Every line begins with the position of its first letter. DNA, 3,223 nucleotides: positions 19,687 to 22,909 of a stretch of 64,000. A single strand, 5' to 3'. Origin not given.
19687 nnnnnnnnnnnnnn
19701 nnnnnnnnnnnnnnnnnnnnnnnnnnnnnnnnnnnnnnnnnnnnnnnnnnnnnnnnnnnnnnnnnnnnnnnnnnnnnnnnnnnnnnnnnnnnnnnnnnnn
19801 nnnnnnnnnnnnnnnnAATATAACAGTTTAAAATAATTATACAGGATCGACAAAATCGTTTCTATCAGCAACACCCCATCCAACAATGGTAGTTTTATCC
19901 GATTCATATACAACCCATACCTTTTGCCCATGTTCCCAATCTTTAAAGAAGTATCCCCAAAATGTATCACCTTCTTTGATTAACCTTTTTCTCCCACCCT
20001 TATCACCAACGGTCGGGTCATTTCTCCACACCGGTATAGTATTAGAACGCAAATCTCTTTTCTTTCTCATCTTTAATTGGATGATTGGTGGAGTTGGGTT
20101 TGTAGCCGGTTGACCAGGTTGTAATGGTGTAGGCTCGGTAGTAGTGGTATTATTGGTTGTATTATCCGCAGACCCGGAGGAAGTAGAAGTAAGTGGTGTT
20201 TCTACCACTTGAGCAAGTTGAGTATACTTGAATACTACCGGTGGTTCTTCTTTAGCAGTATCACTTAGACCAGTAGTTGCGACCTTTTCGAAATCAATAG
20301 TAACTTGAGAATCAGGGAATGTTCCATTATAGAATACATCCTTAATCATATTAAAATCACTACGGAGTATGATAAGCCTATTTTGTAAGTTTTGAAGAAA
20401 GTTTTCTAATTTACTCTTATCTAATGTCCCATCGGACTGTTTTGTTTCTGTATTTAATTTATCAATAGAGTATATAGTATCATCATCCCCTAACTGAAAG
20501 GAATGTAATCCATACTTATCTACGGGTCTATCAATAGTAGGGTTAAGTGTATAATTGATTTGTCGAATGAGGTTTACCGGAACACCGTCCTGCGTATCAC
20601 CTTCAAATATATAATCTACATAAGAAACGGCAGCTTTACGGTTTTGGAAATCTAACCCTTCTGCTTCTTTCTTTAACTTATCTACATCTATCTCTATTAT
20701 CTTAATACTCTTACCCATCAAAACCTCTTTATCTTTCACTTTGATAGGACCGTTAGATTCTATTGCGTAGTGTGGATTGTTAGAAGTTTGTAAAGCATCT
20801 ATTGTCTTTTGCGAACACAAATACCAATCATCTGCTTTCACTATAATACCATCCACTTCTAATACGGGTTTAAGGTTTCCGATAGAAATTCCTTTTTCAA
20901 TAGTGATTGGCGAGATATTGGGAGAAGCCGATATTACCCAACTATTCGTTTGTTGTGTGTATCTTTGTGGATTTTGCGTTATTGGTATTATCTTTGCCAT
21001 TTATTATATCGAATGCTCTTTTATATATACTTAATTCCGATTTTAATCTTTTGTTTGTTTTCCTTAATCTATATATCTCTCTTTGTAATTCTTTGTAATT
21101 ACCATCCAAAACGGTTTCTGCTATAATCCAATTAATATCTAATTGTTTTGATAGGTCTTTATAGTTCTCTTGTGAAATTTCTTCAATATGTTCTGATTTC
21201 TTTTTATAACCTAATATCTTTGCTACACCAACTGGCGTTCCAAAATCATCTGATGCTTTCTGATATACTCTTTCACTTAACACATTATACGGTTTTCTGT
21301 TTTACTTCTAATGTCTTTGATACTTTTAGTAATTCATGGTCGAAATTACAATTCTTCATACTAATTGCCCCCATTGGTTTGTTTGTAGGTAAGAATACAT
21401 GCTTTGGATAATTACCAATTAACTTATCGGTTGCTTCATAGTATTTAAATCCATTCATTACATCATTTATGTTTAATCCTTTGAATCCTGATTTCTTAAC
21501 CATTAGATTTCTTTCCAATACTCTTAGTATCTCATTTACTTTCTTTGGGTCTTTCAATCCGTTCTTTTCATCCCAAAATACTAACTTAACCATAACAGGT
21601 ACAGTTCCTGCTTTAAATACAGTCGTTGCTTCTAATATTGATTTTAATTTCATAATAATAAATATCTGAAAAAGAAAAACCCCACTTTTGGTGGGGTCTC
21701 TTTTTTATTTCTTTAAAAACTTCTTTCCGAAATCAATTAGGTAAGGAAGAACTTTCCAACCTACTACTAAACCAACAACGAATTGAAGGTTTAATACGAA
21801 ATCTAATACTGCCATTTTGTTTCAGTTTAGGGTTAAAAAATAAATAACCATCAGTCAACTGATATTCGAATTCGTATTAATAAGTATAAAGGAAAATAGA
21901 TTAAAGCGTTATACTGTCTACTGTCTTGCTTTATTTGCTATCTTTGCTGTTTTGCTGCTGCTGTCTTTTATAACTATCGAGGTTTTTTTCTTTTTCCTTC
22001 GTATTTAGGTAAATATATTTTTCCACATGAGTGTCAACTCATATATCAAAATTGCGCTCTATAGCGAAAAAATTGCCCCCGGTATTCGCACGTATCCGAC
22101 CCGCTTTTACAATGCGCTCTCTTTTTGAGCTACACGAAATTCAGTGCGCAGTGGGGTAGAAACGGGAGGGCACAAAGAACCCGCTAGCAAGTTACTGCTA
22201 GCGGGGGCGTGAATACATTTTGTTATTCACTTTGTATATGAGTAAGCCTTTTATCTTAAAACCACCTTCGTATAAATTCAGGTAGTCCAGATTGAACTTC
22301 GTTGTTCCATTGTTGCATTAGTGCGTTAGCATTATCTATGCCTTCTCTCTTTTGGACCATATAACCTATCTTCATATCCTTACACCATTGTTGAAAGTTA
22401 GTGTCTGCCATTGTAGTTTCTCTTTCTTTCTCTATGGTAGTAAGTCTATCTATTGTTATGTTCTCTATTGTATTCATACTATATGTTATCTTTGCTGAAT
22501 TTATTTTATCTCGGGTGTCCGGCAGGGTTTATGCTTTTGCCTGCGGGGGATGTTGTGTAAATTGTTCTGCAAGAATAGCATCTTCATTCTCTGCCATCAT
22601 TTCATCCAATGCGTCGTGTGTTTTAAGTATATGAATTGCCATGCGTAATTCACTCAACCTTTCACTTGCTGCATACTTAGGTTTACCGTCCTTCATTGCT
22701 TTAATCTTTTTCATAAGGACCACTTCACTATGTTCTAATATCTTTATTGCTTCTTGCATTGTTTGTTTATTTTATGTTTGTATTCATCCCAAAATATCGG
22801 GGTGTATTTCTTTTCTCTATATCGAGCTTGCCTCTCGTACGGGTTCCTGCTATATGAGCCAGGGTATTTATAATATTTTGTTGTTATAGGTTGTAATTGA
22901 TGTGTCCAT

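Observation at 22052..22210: Two paralogous GC-rich, highly structured non-coding islands (22052-22210 and 26479-26710) that may be sRNAs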

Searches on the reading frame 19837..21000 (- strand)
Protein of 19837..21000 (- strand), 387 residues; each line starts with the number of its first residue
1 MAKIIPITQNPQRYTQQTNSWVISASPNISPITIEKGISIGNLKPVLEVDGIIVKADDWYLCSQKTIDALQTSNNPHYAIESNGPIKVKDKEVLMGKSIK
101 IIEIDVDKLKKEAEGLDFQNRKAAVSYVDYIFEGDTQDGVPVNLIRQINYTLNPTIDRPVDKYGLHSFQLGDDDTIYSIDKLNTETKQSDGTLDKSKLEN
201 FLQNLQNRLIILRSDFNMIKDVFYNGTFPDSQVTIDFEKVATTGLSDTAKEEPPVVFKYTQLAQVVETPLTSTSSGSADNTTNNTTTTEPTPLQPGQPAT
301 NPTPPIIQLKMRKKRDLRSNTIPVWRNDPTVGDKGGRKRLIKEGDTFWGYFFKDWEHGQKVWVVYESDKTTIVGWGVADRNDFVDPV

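Call 10: search_protein_families(library=phrogs, proteins=[window:19837-21000:-])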
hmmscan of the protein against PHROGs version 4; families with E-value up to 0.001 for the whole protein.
window:19837-21000:- (387 aa): 0 families

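Call 25: find_related_loci(query=window:19837-21000:-, collection=viral_contigs, flank=10000)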
Query window:19837-21000:- (387 aa) in viral_contigs; peptide patterns used: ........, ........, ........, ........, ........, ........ (x = any residue, [..] = any of these).
20 stretches matched a pattern; 6 encode a relative of the query (tblastn E <= 1e-3); 6 distinct loci.
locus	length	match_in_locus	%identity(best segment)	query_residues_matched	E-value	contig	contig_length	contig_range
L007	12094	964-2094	65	1-385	2e-169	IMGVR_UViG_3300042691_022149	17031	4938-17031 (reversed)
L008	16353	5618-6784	58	1-387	2e-145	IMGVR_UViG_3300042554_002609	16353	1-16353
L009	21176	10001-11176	58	1-387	5e-138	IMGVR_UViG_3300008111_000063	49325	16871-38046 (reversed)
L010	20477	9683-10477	50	7-269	3e-76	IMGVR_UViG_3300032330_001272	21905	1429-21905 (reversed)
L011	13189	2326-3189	46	7-292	3e-72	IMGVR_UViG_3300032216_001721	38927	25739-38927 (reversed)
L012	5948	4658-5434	39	1-262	1e-45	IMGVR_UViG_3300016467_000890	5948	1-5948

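Call 36: search_protein_families(library=pfam, proteins=[window:19837-21000:-], max_evalue=0.01)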
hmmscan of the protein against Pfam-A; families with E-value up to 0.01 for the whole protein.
window:19837-21000:- (387 aa): 0 families

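Call 75: search_solved_structures(query=window:19837-21000:-, max_evalue=1)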
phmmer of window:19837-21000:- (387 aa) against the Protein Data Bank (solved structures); distinct sequences matched with E-value up to 1: 0.

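Call 76: find_homologous_proteins(query=window:19837-21000:-, max_evalue=0.00001)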
Query window:19837-21000:- (387 aa): 190 proteins with E <= 0.00001 among 1943 candidates; the best 120 are listed.
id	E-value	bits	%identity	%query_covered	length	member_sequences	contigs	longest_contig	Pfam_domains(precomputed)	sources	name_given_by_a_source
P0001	6.5e-244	827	94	100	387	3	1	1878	-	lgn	-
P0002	4.1e-223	758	85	100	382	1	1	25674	-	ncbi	-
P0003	2.5e-220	749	85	100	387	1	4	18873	-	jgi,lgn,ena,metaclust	metaclust:\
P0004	2.5e-218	743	83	100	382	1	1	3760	-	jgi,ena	jgi:hypothetical protein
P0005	1.2e-217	740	85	100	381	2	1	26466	-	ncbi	-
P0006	1.2e-217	740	82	100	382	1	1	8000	-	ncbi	-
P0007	1.7e-217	740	83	100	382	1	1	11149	-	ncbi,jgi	jgi:hypothetical protein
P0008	1.6e-216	737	82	100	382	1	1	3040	-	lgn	-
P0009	6.8e-216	735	82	100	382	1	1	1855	-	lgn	-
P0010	1.9e-215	733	82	100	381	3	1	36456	-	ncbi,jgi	-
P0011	3.3e-200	683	86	88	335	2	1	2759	-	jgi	jgi:hypothetical protein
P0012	3.1e-196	670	73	100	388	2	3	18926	-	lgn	-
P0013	8.4e-194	662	74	100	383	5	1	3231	-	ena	-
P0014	8.1e-192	655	71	100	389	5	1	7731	-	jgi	jgi:hypothetical protein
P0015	3.4e-191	653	73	100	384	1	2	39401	-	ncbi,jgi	jgi:hypothetical protein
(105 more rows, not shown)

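Call 83: predict_structure(alignment_id=A4)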
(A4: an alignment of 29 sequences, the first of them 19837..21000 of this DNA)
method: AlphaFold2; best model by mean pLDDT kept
length: 387 residues; sequences in the alignment: 29
mean_pLDDT: 61.6   pTM: 0.35
mean pLDDT of the five models: 61.6, 58.9, 54.7, 53.3, 53.1
residues with pLDDT >= 90: 20; 70-90: 123; 50-70: 138; < 50: 106
segments of 3 or more residues with pLDDT < 50: 1-12, 35-39, 75-89, 91-97, 243-302
pLDDT, mean of each block of 10 residues (from residue 1): 36 51 51 49 71 71 72 49 41 46 69 64 59 69 77 71 63 61 55 67 72 69 62 61 46 37 30 26 26 30 72 73 89 86 89 85 87 89 83
secondary structure, 60 per line:
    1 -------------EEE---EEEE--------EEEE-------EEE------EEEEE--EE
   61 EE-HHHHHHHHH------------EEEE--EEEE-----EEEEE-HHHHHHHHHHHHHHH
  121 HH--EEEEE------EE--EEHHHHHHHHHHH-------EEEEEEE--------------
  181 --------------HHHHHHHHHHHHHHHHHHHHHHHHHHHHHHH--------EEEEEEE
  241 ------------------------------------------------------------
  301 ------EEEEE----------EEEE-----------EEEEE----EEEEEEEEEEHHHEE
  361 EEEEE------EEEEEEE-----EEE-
elements in order: E14-16 E20-23 E32-35 E43-45 E52-56 E59-62 H64-72 E85-88 E91-94 E100-104 H106-122 E125-129 H142-152 E160-166 H195-225 E234-240 E307-311 E322-325 E337-341 E346-355 E359-365 E372-378 E384-386

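Call 85: fold_search(model_id=the predicted structure, library=viral)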
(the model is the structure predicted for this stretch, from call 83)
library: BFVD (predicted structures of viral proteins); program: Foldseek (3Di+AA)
matches with E <= 10: 201; with E <= 0.001: 1
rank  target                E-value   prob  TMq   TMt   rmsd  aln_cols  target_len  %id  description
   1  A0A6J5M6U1            3.5e-20  1.00  0.45  0.34  14.1       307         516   35  Uncharacterized protein [uncultured Caudovirales phage]
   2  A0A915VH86            9.0e-02  0.06  0.11  0.10  26.1       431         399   10  (no name in the UniProt tables at hand)
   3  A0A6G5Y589            1.3e-01  0.97  0.14  0.19   3.9        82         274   10  (no name in the UniProt tables at hand)
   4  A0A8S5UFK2            1.7e-01  0.41  0.11  0.06  18.6       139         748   16  Lysin-wall binding, endolysin, PBC5, SH3b [Myoviridae sp. ctcyQ27]
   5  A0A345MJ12            2.0e-01  0.54  0.12  0.28   6.9        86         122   16  Uncharacterized protein [Gordonia phage Daredevil]
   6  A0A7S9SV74            2.6e-01  0.33  0.10  0.28  18.2       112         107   10  (no name in the UniProt tables at hand)
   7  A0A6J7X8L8            3.0e-01  0.08  0.08  0.05  25.2       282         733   11  Concanavalin A-like lectin/glucanases superfamily [uncultured Caudovirales phage]
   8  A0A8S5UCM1            3.5e-01  0.20  0.12  0.23  18.9       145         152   12  Uncharacterized protein [Siphoviridae sp. ctgN495]
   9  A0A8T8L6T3            4.2e-01  0.11  0.07  0.24   9.5        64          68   17  (no name in the UniProt tables at hand)
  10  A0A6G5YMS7            5.2e-01  0.75  0.14  0.33   5.9        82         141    7  (no name in the UniProt tables at hand)
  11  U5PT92                5.2e-01  0.12  0.11  0.07  26.5       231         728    9  Glycerophosphoryl diester phosphodiesterase [Clavibacter phage CN1A]
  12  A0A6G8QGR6            5.2e-01  0.02  0.06  0.03  32.0       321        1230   10  (no name in the UniProt tables at hand)
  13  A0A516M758            6.6e-01  0.41  0.13  0.38   5.0        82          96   13  (no name in the UniProt tables at hand)
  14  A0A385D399            6.6e-01  0.20  0.10  0.36   7.8        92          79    9  Uncharacterized protein [Mycobacterium phage IPhane7]
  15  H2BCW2                6.6e-01  0.08  0.10  0.24  18.8       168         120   12  (no name in the UniProt tables at hand)
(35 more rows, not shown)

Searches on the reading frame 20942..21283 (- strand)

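Call 48: search_protein_families(library=pfam, proteins=[window:20942-21283:-], max_evalue=0.1)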
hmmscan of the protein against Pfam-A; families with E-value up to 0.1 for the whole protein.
window:20942-21283:- (113 aa): 3 families
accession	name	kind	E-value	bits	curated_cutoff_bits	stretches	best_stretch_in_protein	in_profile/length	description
PF04977.20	DivIC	-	0.007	16.6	28.9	1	60-90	23-53/80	Septum formation initiator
PF14916.11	CCDC92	-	0.059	13.7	28.3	0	65-89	24-48/57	Coiled-coil domain of unknown function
PF11365.13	SOGA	-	0.097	14.2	31.1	0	66-102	19-55/94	Protein SOGA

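Call 80: search_protein_families(library=phrogs, proteins=[window:20942-21283:-], max_evalue=0.01)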
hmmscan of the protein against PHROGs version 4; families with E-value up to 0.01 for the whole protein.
window:20942-21283:- (113 aa): 1 family
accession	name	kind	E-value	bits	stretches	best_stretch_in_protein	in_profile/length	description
phrog_15411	-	unknown function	0.0077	16.7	1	31-101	139-208/333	-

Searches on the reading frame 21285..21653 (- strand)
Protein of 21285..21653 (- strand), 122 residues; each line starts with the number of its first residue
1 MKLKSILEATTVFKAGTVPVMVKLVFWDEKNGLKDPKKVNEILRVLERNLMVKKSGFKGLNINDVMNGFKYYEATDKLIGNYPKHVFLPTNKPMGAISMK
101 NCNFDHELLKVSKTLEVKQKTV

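Call 48: search_protein_families(library=pfam, proteins=[window:21285-21653:-], max_evalue=0.1)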
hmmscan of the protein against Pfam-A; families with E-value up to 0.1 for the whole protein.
window:21285-21653:- (122 aa): 1 family
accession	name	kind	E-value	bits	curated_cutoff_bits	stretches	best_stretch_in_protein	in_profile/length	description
PF08622.16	Svf1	-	0.0068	16.9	25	1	10-105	64-150/163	Svf1-like N-terminal lipocalin domain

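Call 80: search_protein_families(library=phrogs, proteins=[window:21285-21653:-], max_evalue=0.01)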
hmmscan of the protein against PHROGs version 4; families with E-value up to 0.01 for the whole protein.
window:21285-21653:- (122 aa): 0 families

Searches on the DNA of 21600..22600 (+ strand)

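Call 7: search_dna_similar(query=window:21600-22600:+, collection=phages, mode=distant, max_rows=30)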
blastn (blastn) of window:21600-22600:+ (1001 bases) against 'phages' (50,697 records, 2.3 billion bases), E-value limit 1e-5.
No match.

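Call 19: search_rna_families(source=window, start=21650, end=22300, threshold=evalue, max_evalue=10, show_alignments=3)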
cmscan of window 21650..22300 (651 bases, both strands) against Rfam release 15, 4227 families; matches with E-value up to 10: 23.
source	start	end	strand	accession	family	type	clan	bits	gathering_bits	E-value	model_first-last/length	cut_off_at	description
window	21672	21783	-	RF00513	Trp_leader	Cis-reg; leader;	-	25.3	41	0.008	1-100/100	no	Tryptophan operon leader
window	21669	21748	-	RF00506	Thr_leader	Cis-reg; leader;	-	22.8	55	0.069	1-118/118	no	Threonine operon leader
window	21664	21747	-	RF02075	STnc230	Gene; sRNA;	-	22.6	50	0.79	1-83/83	no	Enterobacterial sRNA STnc230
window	21656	21719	-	RF02445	SpR14_sRNA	Gene; sRNA;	-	22.2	50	1.7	1-80/80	no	Streptococcus sRNA SpR14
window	21668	21738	-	RF02064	STnc370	Gene; sRNA;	-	20.6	54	5.4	1-71/71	no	Enterobacterial sRNA STnc370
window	21674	21737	-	RF02083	OrzO-P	Gene; antitoxin;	-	20.5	60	0.95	1-76/76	no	OrzO-P RNA antitoxin family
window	21669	21815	-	RF04182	GibS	Gene; sRNA;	-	20.3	115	2.4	1-142/142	no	GibS sRNA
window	21670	21752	-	RF01859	Phe_leader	Cis-reg; leader;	-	19.3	55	1.4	1-125/125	no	Phenylalanine leader peptide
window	21660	21731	-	RF00403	SNORA41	Gene; snRNA; snoRNA; HACA-box;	-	19.3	80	1.4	1-133/133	no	Small nucleolar RNA SNORA41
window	21654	21723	+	RF02621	BSnc120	Gene; sRNA;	-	19.2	114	0.17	1-88/88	no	Brucella sRNA 120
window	21671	21729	-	RF02427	SpF10_sRNA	Gene; sRNA;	-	19.2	60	0.7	1-57/57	no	Streptococcus sRNA SpF10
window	21671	21760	-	RF02495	ohsC_RNA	Gene; antitoxin;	-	18.9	50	3.5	1-77/77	no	Oppression of Hydrophobic ORF by sRNA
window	21792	21880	+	RF00632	sxy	Cis-reg;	-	18.7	70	2.1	1-104/104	no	sxy 5' UTR element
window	21668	21701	-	RF00489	ctRNA_p42d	Gene; antisense;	-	18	50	0.51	1-46/46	no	ctRNA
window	21672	21731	-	RF02891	AgrB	Gene; antisense;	-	17.9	40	2.4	1-84/84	no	ArsR-gov region gene B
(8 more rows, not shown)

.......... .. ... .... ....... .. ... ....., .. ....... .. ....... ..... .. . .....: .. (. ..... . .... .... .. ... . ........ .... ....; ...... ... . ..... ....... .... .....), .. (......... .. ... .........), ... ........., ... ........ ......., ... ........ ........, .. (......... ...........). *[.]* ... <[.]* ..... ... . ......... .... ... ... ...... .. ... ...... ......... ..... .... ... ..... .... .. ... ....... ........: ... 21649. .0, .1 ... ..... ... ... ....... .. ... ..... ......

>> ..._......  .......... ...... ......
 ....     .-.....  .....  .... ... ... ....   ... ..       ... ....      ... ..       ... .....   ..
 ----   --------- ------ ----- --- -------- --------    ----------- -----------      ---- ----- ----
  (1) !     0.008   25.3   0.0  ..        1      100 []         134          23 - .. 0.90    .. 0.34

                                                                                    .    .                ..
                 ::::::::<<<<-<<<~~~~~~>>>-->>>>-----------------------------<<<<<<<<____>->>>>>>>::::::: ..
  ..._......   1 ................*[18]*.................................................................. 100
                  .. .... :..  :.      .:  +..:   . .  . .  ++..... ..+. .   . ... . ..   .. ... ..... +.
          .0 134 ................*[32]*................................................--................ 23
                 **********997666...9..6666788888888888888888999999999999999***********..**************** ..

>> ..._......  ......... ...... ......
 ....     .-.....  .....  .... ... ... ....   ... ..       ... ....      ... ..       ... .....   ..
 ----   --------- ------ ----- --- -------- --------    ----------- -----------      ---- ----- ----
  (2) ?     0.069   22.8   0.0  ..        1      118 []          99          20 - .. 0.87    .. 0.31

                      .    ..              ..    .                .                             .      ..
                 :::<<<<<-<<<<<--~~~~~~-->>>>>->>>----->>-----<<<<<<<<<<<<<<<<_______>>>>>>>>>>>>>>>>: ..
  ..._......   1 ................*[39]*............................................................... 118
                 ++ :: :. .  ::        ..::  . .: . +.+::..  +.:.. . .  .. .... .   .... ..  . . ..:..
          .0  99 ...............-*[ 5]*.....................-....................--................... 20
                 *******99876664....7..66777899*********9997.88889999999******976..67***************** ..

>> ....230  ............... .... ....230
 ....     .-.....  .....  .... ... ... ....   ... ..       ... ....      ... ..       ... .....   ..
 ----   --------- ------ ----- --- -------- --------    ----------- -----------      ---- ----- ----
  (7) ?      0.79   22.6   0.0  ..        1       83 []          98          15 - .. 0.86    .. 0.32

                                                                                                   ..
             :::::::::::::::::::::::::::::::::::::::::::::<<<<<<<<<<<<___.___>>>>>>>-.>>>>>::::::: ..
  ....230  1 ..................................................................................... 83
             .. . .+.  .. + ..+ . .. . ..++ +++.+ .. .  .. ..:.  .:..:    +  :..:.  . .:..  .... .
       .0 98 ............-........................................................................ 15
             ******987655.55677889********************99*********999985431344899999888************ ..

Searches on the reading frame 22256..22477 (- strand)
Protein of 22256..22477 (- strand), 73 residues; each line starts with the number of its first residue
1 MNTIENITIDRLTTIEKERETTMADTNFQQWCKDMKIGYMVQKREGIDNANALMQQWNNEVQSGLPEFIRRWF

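Call 23: find_encoding_contigs(protein=window:22256-22477:-, flank=10000, max_places=10)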
Protein window:22256-22477:- (73 aa): 10 contigs read that carry it; 6 places shown.
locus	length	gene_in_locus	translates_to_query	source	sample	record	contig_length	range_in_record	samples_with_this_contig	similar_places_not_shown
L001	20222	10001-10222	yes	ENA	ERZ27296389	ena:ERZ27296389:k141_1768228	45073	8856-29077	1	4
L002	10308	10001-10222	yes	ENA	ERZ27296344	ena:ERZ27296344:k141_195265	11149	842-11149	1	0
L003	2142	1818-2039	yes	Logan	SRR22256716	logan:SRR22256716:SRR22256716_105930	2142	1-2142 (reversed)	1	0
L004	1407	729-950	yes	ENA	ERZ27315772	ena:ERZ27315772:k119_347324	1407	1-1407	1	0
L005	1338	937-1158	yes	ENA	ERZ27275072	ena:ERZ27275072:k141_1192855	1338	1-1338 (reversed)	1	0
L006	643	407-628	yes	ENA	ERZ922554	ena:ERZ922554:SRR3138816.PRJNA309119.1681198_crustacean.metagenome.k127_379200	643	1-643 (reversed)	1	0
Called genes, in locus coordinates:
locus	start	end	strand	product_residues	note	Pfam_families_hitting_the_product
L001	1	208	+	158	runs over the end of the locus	PF00877:NLPC_P60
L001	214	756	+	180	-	PF01145:Band_7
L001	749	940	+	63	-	-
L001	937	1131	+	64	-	-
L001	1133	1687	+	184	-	-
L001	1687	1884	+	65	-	-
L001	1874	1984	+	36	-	-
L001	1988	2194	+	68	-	-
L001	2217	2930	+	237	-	-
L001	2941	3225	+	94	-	-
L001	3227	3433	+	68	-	-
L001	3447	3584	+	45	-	-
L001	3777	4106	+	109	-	-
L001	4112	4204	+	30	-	-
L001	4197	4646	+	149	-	-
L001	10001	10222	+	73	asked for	-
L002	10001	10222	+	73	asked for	-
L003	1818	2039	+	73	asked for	-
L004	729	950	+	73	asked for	-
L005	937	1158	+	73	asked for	-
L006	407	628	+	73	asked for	-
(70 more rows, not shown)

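Call 48: search_protein_families(library=pfam, proteins=[window:22256-22477:-], max_evalue=0.1)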
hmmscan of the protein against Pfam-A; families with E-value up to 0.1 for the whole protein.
window:22256-22477:- (73 aa): 1 family
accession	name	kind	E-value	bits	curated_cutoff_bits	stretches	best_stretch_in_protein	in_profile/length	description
PF10962.13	DUF2764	-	0.064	13.3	24.1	1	6-73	75-141/271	Protein of unknown function (DUF2764)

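Call 80: search_protein_families(library=phrogs, proteins=[window:22256-22477:-], max_evalue=0.01)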
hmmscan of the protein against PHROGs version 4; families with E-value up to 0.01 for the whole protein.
window:22256-22477:- (73 aa): 0 families
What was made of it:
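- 22256..22477 (-): Upstream 73-aa ORF, last gene of the preceding operon; its stop codon lies 20 nt before P1. No Pfam or PHROG match (calls 48, 80).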

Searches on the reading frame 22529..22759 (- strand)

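Call 48: search_protein_families(library=pfam, proteins=[window:22529-22759:-], max_evalue=0.1)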
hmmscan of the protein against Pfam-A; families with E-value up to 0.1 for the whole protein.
window:22529-22759:- (76 aa): 1 family
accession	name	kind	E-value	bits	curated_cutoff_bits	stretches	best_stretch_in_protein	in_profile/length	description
PF14023.12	Bestrophin-like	-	0.078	13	32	1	13-59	98-144/232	Bestrophin-like domain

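Call 80: search_protein_families(library=phrogs, proteins=[window:22529-22759:-], max_evalue=0.01)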
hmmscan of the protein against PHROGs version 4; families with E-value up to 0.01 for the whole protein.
window:22529-22759:- (76 aa): 0 families
